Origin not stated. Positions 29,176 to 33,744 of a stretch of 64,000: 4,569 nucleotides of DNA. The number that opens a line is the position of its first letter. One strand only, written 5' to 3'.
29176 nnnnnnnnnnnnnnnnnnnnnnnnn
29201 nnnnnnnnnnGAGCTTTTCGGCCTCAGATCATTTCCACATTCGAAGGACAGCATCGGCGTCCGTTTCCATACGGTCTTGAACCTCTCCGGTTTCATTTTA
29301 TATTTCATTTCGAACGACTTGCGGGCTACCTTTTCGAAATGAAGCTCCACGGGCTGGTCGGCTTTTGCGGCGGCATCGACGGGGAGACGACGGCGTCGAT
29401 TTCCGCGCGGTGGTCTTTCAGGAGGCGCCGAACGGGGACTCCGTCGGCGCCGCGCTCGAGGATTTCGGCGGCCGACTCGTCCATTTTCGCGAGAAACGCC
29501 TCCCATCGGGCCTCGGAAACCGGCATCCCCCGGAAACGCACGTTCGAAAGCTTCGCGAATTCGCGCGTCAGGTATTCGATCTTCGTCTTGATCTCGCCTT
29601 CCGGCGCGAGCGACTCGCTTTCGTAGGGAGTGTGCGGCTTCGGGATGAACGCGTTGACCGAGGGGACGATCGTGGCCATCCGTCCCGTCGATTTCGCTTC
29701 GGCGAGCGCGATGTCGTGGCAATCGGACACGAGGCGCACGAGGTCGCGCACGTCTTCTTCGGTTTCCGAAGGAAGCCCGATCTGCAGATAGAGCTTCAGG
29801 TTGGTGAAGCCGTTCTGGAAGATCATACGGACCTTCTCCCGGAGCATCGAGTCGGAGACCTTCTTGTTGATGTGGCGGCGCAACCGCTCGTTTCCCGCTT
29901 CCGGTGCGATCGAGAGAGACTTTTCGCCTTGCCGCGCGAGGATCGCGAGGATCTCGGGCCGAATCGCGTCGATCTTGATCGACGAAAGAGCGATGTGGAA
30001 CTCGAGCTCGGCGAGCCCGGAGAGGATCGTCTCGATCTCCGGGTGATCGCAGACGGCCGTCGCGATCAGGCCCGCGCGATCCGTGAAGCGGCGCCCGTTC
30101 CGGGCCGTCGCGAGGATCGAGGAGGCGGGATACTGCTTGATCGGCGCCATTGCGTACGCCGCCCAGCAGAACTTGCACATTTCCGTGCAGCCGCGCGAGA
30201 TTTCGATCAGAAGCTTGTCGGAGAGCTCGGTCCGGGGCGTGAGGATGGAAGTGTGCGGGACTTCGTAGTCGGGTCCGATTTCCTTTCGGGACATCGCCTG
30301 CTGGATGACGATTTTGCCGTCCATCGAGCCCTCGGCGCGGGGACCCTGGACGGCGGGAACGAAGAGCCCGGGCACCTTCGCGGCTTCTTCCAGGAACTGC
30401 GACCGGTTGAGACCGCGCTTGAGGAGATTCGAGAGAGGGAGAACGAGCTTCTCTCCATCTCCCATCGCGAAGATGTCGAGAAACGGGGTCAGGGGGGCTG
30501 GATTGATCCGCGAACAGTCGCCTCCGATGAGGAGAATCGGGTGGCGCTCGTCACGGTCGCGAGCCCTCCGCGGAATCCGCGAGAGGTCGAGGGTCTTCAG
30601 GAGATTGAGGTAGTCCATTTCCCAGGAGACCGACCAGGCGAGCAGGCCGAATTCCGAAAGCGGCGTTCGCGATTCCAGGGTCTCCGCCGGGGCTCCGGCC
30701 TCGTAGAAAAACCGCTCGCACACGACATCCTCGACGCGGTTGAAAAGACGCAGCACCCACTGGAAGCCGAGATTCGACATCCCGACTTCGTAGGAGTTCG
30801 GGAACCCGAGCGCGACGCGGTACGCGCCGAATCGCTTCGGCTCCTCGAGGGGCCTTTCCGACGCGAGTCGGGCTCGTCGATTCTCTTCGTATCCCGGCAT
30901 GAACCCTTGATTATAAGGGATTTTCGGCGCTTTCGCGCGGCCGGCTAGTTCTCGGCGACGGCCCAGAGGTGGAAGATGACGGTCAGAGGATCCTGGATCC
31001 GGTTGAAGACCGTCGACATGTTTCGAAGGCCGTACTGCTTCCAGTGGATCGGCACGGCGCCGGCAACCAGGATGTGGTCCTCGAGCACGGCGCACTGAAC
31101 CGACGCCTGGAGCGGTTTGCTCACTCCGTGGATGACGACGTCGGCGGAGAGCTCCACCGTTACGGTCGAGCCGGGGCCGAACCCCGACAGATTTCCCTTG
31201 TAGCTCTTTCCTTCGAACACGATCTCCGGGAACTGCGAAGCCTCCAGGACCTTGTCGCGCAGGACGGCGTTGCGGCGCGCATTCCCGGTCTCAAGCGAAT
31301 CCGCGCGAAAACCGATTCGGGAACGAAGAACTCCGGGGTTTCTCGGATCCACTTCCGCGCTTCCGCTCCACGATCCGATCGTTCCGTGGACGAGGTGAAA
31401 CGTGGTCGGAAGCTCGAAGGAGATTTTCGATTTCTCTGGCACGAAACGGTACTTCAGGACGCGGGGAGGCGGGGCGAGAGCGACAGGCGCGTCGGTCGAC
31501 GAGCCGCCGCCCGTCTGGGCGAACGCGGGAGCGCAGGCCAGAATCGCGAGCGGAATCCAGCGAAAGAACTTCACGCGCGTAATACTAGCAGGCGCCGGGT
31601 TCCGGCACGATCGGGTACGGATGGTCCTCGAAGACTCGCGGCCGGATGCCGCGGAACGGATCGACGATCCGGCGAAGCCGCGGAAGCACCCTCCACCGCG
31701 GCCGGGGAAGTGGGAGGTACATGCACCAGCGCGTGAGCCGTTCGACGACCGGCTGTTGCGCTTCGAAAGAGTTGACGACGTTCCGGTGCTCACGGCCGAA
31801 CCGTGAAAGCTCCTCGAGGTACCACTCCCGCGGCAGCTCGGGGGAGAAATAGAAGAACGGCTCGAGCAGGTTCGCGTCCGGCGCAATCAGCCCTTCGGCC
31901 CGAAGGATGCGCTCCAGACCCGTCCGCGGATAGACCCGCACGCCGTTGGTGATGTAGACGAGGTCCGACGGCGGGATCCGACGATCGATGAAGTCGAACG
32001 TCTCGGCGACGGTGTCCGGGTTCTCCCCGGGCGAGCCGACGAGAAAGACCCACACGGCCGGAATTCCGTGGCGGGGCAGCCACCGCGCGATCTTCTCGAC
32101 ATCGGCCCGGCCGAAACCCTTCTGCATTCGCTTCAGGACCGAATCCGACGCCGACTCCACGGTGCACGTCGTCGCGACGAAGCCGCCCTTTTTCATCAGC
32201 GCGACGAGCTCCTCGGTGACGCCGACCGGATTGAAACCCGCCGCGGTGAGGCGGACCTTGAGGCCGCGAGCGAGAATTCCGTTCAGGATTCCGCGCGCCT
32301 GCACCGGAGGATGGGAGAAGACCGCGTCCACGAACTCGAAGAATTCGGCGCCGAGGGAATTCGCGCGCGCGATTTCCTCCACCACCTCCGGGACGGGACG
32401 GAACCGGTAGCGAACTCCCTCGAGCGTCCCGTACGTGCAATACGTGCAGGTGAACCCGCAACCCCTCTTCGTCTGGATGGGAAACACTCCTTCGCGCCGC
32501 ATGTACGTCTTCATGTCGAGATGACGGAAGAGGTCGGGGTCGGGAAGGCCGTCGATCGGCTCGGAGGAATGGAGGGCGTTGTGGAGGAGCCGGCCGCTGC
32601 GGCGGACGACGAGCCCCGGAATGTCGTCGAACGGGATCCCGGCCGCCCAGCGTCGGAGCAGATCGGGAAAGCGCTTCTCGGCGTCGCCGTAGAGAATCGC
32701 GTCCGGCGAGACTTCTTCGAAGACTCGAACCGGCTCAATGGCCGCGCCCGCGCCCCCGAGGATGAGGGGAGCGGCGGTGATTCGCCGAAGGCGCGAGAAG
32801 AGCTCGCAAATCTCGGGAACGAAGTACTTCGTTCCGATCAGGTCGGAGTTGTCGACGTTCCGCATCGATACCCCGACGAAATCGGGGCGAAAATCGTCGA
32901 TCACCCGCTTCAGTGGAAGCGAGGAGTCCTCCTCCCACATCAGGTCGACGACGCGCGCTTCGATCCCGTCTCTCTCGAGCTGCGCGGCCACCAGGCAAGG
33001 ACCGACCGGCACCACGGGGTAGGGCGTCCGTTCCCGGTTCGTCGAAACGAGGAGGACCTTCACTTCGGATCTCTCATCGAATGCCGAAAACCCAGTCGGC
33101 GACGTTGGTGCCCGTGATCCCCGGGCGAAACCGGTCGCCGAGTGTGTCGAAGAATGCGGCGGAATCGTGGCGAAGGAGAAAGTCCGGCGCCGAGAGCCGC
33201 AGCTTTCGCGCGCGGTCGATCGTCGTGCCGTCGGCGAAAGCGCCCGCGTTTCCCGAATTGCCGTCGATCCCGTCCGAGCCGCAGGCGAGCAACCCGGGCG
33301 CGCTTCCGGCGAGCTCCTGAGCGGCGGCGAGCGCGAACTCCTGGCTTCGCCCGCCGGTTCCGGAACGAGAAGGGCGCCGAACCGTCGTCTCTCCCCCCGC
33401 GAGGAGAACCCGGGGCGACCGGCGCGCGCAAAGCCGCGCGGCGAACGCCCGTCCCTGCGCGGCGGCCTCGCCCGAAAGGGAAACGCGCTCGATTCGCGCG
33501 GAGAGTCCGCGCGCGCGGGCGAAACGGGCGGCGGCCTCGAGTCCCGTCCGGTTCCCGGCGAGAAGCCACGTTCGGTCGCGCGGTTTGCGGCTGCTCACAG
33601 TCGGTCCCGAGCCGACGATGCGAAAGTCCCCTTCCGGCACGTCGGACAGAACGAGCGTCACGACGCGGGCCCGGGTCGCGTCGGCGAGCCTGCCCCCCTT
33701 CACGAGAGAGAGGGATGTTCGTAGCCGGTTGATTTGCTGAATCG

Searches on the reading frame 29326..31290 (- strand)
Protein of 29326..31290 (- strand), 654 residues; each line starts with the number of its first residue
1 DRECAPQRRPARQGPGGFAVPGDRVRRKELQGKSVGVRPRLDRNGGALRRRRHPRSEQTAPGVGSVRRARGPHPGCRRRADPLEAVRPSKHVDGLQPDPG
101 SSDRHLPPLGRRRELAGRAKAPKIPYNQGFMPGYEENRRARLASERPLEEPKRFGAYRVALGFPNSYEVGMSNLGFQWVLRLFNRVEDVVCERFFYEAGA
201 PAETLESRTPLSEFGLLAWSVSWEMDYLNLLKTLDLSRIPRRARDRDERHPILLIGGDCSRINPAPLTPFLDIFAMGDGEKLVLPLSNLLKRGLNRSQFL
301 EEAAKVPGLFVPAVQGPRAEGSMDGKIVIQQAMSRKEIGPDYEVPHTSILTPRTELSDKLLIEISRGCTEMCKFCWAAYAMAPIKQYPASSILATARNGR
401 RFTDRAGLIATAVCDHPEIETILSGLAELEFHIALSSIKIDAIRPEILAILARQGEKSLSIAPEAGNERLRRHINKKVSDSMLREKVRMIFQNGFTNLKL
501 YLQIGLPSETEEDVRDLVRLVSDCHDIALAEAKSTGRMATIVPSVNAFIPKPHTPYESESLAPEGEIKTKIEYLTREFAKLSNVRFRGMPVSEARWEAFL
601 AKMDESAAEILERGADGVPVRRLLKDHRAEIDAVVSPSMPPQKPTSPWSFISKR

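Call 35: search_protein_families(library=pfam, proteins=[window:29326-31290:-], max_evalue=0.001)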
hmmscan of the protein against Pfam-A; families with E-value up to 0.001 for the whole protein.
window:29326-31290:- (654 aa): 2 families
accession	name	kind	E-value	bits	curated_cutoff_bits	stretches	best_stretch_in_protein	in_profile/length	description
PF19864.5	Radical_SAM_N2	-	1.4e-35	122.5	29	1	175-312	1-151/151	Radical SAM proteins, N-terminal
PF04055.27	Radical_SAM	-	7.7e-17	62.4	29.5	1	362-521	1-166/166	Radical SAM superfamily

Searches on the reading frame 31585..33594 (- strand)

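Call 35: search_protein_families(library=pfam, proteins=[window:31585-33594:-], max_evalue=0.001)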
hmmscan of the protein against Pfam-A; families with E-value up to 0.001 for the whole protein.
window:31585-33594:- (669 aa): 2 families
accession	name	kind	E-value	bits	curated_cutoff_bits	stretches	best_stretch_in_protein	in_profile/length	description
PF04055.27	Radical_SAM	-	1.4e-20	74.6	29.5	1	375-536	3-166/166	Radical SAM superfamily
PF02310.24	B12-binding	-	1e-08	35.5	32.1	1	191-312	9-120/121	B12 binding domain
